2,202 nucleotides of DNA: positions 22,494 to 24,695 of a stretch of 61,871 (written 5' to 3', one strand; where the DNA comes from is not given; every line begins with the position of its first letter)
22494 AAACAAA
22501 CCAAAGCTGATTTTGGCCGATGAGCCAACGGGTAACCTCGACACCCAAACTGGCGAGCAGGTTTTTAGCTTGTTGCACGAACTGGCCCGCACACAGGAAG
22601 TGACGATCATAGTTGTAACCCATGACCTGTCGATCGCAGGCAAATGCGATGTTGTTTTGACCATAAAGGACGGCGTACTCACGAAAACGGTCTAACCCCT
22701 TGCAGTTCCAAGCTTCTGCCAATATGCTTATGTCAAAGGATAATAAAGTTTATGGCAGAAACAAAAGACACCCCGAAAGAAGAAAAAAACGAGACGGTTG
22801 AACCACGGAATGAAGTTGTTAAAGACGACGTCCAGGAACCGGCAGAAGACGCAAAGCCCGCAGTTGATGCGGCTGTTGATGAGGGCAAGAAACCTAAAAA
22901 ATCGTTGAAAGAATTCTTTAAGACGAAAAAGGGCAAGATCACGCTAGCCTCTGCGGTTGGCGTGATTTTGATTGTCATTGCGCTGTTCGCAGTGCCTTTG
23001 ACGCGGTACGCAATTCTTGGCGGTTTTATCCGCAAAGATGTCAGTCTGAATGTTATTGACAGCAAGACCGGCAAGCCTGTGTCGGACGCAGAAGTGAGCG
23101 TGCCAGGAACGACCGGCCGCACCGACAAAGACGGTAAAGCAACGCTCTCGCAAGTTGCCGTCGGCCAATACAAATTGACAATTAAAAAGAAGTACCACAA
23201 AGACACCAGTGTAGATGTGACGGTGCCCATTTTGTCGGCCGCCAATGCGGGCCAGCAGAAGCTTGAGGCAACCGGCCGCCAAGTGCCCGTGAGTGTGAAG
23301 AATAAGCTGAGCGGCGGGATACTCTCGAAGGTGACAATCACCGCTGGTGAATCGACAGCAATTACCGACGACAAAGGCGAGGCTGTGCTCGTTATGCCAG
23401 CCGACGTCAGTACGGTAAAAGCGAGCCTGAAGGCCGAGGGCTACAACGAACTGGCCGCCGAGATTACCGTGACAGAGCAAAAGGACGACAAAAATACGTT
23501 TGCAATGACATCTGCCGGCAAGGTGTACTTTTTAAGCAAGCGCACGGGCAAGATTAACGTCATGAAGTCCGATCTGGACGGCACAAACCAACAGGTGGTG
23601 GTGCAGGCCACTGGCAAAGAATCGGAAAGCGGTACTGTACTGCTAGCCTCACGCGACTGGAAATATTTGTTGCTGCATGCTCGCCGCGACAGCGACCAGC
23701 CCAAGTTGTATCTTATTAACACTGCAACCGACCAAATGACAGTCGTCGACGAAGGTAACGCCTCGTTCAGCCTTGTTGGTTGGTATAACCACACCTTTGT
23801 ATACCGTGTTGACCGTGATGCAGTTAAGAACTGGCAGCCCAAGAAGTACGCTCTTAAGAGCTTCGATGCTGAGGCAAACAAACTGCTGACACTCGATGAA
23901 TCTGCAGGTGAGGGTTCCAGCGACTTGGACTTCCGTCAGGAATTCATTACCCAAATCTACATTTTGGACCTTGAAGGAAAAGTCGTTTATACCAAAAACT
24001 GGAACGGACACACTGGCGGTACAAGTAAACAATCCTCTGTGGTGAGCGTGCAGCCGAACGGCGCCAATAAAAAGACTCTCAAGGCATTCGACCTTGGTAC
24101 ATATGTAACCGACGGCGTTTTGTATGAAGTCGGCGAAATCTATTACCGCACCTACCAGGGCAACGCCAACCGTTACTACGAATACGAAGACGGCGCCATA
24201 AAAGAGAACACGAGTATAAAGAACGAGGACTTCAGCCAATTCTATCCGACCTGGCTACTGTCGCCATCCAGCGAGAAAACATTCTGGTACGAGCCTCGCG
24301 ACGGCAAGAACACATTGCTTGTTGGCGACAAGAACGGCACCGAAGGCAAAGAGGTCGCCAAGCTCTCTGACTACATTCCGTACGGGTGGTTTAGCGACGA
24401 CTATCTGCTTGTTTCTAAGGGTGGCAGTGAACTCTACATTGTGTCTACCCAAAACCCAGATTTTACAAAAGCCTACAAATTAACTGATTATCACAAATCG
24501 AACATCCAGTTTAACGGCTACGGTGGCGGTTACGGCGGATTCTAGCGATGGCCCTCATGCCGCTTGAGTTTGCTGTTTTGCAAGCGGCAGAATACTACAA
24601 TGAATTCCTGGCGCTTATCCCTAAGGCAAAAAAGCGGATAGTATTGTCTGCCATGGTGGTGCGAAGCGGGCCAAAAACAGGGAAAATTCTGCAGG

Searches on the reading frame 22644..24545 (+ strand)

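Call 16: search_protein_families(library=pfam, proteins=[window:22644-24545:+], max_evalue=0.00001)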
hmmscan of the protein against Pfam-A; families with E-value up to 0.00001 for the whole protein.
window:22644-24545:+ (633 aa): 2 families
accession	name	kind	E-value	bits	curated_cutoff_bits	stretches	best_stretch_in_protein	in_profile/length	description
PF13620.12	CarboxypepD_reg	-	2.5e-11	44.2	32.3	1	134-195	3-70/82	Carboxypeptidase regulatory-like domain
PF13715.12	CarbopepD_reg_2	-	7.8e-06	26.3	32.2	0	136-194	4-64/88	CarboxypepD_reg-like domain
